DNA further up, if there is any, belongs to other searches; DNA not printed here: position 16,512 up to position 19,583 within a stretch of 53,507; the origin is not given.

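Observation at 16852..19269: Exact 1209-bp in-frame tandem duplication inside the isiA-psaL fusion gene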

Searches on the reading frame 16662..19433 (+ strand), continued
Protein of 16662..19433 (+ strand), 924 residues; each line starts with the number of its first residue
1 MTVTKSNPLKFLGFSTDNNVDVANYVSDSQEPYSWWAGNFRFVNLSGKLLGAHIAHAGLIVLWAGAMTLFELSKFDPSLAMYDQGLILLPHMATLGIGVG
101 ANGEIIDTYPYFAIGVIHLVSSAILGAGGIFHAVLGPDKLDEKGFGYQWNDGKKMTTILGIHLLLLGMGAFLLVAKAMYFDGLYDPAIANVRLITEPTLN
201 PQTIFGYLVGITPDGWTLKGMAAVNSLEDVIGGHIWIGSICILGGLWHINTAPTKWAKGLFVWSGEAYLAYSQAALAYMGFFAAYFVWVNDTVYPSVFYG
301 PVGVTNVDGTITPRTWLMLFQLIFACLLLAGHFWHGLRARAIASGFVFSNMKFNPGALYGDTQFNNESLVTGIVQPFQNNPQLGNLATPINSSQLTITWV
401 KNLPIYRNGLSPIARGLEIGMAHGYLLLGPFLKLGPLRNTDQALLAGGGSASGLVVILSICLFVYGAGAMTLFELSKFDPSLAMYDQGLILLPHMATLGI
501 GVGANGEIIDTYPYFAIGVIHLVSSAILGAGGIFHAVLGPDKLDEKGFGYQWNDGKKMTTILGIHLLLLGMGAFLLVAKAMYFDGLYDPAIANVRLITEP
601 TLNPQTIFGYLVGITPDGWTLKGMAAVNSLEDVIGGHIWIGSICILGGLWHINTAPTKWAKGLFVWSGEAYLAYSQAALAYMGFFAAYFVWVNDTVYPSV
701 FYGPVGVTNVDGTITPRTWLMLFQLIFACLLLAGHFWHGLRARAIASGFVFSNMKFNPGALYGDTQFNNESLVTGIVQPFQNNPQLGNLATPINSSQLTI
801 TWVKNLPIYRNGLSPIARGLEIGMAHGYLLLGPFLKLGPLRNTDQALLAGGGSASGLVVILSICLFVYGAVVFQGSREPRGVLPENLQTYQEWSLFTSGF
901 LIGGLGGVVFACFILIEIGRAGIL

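Call 27: list_cluster_members(proteins=[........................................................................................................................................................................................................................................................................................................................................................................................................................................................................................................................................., L001:7500-9062:+, window:16662-19433:+])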
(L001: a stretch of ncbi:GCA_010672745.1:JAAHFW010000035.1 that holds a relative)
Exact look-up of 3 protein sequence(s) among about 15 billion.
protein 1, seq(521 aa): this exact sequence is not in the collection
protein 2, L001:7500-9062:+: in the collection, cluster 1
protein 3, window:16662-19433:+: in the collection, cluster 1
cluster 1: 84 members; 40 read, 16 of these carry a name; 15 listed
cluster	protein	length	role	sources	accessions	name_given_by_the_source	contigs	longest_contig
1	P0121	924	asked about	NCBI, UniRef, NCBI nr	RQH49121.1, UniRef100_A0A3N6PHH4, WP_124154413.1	chlorophyll a/b binding light-harvesting protein [Okeania hirsuta] | Photosystem I reaction center subunit XI n=2 Tax=Okeania hirsuta TaxID=1458930 ...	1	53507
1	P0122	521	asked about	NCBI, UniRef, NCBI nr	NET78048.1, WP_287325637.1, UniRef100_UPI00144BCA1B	chlorophyll a/b binding light-harvesting protein [Okeania sp. SIO1F9] | chlorophyll a/b binding light-harvesting protein n=1 Tax=Okeania sp. SIO1F9 TaxID=2607813 ...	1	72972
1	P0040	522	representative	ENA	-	-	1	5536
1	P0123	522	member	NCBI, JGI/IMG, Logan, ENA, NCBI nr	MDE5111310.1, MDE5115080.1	MAG: chlorophyll a/b binding light-harvesting protein [Trichodesmium sp. St15_bin1_1] | photosystem II CP43 chlorophyll apoprotein | chlorophyll a/b binding light-harvesting protein [Trichodesmium sp. St7_bin2_1]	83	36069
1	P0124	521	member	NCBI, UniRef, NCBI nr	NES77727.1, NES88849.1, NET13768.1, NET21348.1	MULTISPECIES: chlorophyll a/b binding light-harvesting protein [unclassified Okeania] | chlorophyll a/b binding light-harvesting protein n=1 Tax=unclassified Okeania ...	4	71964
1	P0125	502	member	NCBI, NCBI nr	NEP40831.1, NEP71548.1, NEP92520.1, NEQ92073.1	MAG: chlorophyll a/b binding light-harvesting protein [Okeania sp. SIO2G4] | chlorophyll a/b binding light-harvesting protein [Okeania sp. SIO2H7]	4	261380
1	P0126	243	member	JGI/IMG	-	photosystem II CP43 chlorophyll apoprotein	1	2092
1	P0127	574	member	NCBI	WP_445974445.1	photosystem I reaction center subunit XI [Okeania hirsuta]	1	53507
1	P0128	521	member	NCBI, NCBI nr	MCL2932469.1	MAG: chlorophyll a/b binding light-harvesting protein [Trichodesmium sp. MAG_R03] | chlorophyll a/b binding light-harvesting protein [Trichodesmium sp. MAG_R03]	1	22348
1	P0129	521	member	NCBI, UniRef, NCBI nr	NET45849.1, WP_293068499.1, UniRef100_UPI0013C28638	chlorophyll a/b binding light-harvesting protein [Okeania sp. SIO2B3] | chlorophyll a/b binding light-harvesting protein n=1 Tax=Okeania sp. SIO2B3 TaxID=2607784 ...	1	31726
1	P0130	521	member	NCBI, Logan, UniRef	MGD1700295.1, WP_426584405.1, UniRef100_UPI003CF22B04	chlorophyll a/b binding light-harvesting protein [Dapis sp. BLCC M229] | chlorophyll a/b binding light-harvesting protein n=1 Tax=Dapis sp. BLCC M229 ...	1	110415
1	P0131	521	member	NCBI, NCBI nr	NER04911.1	MAG: chlorophyll a/b binding light-harvesting protein [Okeania sp. SIO3C4] | chlorophyll a/b binding light-harvesting protein [Okeania sp. SIO3C4]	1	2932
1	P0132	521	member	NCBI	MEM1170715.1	MAG: chlorophyll a/b binding light-harvesting protein [Cyanobacteria bacterium ...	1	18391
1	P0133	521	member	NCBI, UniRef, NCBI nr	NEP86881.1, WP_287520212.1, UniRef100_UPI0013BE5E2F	MAG: chlorophyll a/b binding light-harvesting protein [Okeania sp. SIO2C2] | chlorophyll a/b binding light-harvesting protein n=1 Tax=Okeania sp. SIO2C2 TaxID=2607787 ... | chlorophyll a/b binding light-harvesting protein [Okeania sp. SIO2C2]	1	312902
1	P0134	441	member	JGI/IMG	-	photosystem II CP43 chlorophyll apoprotein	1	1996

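Call 54: predict_structure(alignment_id=A1)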
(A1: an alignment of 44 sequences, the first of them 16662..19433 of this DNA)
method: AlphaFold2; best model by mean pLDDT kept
length: 924 residues; sequences in the alignment: 44
mean_pLDDT: 65.7   pTM: 0.48
mean pLDDT of the five models: 65.7, 64.9, 62.9, 61.9, 61.4
residues with pLDDT >= 90: 188; 70-90: 265; 50-70: 195; < 50: 276
segments of 3 or more residues with pLDDT < 50: 1-5, 7-43, 349-351, 358-365, 373-377, 384-389, 469-478, 480-482, 488-492, 510-553, 618-624, 657-665, 746-871
pLDDT, mean of each block of 10 residues (from residue 1): 35 42 39 40 58 84 94 92 89 93 93 95 88 72 63 74 91 96 96 96 81 78 91 95 92 74 74 87 91 93 68 90 93 82 59 50 48 50 48 56 73 90 87 82 90 93 70 40 49 52 52 43 39 35 37 55 74 74 70 76 66 51 58 78 77 55 49 68 72 71 64 70 74 68 50 29 25 27 29 31 33 38 31 28 32 34 34 59 77 92 93 76 49
secondary structure, 60 per line:
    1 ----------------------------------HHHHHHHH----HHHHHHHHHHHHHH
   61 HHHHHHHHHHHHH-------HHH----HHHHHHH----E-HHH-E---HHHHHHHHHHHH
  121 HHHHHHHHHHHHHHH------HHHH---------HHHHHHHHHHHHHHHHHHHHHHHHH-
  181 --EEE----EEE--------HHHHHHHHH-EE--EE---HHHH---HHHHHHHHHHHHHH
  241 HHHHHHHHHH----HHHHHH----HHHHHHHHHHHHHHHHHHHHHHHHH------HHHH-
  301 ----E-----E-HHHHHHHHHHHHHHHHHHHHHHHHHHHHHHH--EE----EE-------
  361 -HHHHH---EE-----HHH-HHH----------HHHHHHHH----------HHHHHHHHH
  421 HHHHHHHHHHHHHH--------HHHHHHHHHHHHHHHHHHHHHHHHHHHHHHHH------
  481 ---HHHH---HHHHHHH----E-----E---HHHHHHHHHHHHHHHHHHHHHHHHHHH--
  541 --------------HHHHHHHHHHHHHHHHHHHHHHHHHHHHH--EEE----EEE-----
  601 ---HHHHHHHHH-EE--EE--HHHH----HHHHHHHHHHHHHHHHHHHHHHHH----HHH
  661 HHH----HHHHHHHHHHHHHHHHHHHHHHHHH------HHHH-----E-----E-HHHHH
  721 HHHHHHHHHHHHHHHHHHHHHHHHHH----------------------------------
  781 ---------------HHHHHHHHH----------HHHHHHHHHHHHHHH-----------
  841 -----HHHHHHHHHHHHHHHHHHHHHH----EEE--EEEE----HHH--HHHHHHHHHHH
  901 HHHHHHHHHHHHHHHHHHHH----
elements in order (helices of 4 or more, strands of 3 or more residues): H35-42 H47-73 H88-94 H109-135 H142-145 H155-179 E183-185 E190-192 H201-209 H220-223 H227-250 H255-260 H265-289 H296-299 H313-343 H362-366 H394-401 H412-434 H443-474 H484-487 H491-497 H512-538 H555-583 E586-588 E593-595 H604-612 H622-625 H630-653 H658-663 H668-692 H699-702 H716-746 H796-804 H815-829 H846-867 E872-874 E877-880 H890-920

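Call 64: search_protein_representatives(protein=window:16662-19433:+)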
Query: 924 residues. Proteins with E-value up to 0.001 (for the whole library): 1213; up to 1e-10: 669; up to 1e-30: 110. The best 150 are listed.
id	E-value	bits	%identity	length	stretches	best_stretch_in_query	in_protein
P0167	5.1e-170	584.1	62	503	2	33-349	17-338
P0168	7.1e-106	371.8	62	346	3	28-140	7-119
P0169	1.0e-101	358.0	57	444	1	34-343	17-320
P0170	1.5e-101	357.5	57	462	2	29-304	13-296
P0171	1.0e-85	305.1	64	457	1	68-706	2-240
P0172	1.0e-83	298.4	56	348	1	32-287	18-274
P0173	2.5e-83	297.1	52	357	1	34-340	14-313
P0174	2.0e-78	280.9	48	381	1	33-340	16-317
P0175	4.4e-78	279.8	51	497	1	32-350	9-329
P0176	5.7e-78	279.4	55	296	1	83-360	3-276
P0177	2.3e-76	274.1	56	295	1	624-915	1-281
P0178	3.7e-74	266.8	70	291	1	31-205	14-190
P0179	1.8e-72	261.2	54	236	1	49-283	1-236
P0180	9.8e-72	258.8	64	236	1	114-296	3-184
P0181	2.8e-70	254.0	63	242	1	30-219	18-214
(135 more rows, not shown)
